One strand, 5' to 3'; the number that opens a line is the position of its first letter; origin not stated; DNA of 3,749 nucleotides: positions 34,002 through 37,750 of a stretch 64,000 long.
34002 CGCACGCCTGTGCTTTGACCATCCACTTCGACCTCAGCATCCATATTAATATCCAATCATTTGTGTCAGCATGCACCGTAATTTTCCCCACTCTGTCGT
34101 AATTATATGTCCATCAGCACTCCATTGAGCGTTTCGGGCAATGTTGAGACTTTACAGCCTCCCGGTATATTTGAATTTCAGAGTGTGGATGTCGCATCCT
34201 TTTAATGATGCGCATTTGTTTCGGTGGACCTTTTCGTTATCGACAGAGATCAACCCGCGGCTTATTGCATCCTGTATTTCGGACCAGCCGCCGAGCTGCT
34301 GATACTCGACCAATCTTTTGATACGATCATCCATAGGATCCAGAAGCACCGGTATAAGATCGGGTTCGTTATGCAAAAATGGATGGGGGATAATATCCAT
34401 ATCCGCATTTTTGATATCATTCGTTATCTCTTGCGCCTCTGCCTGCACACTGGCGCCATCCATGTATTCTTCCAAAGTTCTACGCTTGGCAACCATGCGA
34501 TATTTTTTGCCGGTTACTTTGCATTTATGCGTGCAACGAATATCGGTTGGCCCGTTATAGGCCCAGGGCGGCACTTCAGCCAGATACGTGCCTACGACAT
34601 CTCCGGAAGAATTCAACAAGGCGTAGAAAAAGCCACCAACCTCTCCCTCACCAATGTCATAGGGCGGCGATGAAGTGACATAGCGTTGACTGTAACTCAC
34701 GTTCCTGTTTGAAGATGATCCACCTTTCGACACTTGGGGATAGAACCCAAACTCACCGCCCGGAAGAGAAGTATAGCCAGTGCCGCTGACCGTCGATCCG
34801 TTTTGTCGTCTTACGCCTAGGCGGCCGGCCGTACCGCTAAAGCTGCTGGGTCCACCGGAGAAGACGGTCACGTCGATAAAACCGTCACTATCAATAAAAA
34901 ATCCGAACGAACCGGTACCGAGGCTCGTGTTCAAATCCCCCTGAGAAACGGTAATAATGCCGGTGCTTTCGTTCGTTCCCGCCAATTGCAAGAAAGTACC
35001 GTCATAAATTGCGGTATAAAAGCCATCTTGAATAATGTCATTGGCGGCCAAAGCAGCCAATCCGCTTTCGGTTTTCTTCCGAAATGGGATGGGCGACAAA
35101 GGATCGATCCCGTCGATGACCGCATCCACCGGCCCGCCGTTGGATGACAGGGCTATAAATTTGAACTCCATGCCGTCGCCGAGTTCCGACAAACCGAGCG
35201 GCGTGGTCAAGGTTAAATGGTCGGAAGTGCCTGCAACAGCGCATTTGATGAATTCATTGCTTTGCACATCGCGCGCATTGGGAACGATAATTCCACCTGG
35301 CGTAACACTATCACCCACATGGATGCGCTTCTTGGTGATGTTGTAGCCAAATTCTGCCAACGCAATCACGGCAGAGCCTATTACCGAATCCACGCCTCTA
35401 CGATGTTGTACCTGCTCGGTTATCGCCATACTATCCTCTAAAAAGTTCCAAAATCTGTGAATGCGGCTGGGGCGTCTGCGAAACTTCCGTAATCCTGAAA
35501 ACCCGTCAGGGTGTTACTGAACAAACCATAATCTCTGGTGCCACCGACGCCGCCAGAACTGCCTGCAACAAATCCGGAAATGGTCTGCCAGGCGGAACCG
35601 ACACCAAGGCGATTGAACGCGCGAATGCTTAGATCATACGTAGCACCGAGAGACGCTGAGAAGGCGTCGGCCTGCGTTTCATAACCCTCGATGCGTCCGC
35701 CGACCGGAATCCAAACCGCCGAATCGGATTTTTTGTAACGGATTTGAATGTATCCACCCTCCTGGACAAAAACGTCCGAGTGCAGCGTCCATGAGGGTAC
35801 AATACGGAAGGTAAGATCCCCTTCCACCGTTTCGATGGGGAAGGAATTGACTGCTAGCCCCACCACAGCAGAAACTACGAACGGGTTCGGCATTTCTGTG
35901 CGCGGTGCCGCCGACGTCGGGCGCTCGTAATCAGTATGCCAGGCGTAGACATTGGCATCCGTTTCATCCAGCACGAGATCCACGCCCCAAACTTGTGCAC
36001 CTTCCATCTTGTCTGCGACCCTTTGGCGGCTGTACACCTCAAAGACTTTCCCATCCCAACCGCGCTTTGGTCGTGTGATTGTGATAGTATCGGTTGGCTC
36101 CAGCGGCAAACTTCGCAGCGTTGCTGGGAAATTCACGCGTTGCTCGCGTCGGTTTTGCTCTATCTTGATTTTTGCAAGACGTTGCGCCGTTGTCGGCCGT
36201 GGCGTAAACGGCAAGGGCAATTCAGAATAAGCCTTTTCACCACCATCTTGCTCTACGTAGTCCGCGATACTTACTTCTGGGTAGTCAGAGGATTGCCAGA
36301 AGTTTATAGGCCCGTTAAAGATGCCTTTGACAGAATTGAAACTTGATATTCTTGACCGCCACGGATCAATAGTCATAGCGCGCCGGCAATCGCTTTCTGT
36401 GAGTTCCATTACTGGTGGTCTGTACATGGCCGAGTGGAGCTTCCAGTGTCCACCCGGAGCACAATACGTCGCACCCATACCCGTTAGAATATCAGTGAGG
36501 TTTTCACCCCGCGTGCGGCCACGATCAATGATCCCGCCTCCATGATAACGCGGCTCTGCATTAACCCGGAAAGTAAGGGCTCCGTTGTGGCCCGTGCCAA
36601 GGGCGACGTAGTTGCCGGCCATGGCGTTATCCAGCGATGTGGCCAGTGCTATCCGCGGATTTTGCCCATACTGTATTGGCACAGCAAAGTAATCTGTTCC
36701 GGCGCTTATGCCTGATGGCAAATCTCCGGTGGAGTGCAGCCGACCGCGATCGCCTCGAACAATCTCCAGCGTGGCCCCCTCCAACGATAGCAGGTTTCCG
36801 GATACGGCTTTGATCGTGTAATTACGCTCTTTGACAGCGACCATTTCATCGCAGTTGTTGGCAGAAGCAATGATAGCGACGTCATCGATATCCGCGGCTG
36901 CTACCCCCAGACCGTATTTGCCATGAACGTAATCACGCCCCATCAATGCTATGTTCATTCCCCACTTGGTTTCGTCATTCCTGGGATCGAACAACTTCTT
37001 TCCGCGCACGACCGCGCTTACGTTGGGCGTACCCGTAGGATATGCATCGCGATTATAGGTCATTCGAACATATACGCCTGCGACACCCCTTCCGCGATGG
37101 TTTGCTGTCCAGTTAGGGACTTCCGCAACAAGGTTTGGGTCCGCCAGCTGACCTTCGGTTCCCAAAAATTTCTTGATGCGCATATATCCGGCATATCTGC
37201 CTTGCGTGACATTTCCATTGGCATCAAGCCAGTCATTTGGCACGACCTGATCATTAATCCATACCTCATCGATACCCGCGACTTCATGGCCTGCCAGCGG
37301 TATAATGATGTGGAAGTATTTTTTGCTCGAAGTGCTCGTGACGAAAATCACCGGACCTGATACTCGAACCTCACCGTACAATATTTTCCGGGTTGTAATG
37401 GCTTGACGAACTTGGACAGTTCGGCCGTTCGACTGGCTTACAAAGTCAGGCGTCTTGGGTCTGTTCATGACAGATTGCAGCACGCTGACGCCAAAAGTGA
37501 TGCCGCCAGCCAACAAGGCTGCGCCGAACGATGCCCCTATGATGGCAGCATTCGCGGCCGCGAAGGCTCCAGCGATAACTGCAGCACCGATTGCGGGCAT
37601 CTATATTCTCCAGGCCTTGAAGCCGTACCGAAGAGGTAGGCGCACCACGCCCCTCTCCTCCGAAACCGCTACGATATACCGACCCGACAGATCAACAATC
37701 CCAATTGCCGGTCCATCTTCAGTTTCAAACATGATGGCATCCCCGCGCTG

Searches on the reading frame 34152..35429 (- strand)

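Call 57: search_protein_families(library=pfam, max_evalue=0.001, proteins=[window:34152-35429:-])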
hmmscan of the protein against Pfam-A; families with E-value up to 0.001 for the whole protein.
window:34152-35429:- (425 aa): 1 family
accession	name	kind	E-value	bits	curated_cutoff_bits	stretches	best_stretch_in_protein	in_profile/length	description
PF18454.7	Mtd_N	-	0.00013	22.2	26.3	1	7-40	1-34/37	Major tropism determinant N-terminal domain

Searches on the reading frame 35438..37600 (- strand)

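Call 57: search_protein_families(library=pfam, max_evalue=0.001, proteins=[window:35438-37600:-])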
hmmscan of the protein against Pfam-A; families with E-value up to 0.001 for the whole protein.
window:35438-37600:- (720 aa): 1 family
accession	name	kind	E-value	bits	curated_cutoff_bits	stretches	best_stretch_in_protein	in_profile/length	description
PF13550.12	Phage-tail_3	-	3.3e-06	27.5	23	1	366-519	8-159/164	Putative phage tail protein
